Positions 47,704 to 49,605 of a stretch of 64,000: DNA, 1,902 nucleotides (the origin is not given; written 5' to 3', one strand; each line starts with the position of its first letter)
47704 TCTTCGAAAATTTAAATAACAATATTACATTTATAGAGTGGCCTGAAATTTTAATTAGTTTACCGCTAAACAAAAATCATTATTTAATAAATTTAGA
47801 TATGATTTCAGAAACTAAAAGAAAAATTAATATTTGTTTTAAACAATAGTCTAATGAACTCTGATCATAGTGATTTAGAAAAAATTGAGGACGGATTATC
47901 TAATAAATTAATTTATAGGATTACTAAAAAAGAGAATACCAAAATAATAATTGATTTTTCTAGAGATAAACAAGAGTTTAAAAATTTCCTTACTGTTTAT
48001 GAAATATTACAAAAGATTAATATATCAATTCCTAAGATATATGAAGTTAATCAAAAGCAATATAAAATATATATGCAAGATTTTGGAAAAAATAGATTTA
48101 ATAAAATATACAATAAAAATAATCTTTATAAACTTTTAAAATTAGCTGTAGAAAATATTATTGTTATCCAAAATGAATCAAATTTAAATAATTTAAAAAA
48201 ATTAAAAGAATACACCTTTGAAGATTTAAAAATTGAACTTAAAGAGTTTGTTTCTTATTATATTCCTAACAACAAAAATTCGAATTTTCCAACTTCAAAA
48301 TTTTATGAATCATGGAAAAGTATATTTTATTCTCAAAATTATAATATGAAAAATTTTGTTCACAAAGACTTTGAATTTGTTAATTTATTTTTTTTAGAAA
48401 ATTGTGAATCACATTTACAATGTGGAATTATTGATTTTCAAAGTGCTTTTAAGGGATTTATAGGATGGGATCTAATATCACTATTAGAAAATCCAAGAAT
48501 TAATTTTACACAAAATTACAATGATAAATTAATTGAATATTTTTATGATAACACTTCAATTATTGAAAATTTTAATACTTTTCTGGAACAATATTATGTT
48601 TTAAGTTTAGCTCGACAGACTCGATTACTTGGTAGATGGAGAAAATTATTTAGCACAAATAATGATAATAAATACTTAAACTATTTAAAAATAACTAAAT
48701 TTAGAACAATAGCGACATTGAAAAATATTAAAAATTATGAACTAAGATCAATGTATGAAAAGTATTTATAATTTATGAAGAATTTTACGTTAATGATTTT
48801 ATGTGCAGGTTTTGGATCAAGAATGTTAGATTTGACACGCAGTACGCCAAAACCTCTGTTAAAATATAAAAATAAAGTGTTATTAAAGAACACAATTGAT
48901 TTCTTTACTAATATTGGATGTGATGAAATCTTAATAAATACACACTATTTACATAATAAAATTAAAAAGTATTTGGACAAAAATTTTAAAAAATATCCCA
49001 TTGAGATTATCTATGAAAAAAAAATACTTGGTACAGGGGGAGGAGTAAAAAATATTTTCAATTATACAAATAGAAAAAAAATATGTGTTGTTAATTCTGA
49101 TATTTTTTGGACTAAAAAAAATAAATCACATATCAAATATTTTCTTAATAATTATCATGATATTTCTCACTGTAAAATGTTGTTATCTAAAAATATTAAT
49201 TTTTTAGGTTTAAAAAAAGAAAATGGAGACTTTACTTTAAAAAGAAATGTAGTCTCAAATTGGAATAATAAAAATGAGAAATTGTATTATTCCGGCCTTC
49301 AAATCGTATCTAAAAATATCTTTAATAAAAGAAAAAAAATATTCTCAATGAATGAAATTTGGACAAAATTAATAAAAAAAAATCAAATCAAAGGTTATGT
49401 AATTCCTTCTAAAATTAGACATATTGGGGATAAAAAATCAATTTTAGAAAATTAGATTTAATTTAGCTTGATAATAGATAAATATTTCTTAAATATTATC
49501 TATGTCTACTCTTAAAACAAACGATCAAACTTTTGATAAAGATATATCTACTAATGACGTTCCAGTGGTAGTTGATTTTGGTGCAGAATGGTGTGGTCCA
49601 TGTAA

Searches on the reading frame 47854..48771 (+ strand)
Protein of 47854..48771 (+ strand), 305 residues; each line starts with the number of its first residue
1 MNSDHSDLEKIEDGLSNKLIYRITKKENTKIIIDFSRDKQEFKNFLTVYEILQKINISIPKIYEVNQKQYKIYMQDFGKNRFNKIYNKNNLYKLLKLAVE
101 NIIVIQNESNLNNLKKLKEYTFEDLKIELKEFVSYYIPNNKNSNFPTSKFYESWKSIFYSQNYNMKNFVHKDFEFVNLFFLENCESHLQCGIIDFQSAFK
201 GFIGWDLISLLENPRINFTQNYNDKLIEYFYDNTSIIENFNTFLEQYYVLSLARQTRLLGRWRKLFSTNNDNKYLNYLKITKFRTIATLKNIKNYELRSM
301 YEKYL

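Call 62: search_protein_families(library=pfam, proteins=[window:47854-48771:+], max_evalue=0.001)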
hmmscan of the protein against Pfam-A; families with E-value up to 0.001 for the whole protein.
window:47854-48771:+ (305 aa): 1 family
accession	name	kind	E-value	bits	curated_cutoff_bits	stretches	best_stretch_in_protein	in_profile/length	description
PF01636.29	APH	-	6.1e-07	29.9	23.2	1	168-226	170-225/239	Phosphotransferase enzyme family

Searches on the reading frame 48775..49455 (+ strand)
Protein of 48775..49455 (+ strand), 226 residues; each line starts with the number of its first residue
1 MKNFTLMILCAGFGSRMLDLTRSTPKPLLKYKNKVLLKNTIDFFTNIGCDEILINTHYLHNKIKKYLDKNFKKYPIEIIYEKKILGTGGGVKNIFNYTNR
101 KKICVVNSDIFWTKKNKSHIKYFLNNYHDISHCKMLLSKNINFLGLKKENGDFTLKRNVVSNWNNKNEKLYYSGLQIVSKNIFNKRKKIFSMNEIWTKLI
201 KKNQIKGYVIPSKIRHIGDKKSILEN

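Call 62: search_protein_families(library=pfam, proteins=[window:48775-49455:+], max_evalue=0.001)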
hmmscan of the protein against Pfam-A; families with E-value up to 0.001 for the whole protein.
window:48775-49455:+ (226 aa): 2 families
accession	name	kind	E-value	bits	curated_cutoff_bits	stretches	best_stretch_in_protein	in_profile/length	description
PF00483.29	NTP_transferase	-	2.5e-13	50.6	21.2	1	7-126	3-127/245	Nucleotidyl transferase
PF12804.13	NTP_transf_3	-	7.6e-09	36.4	27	1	7-112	2-98/160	MobA-like NTP transferase domain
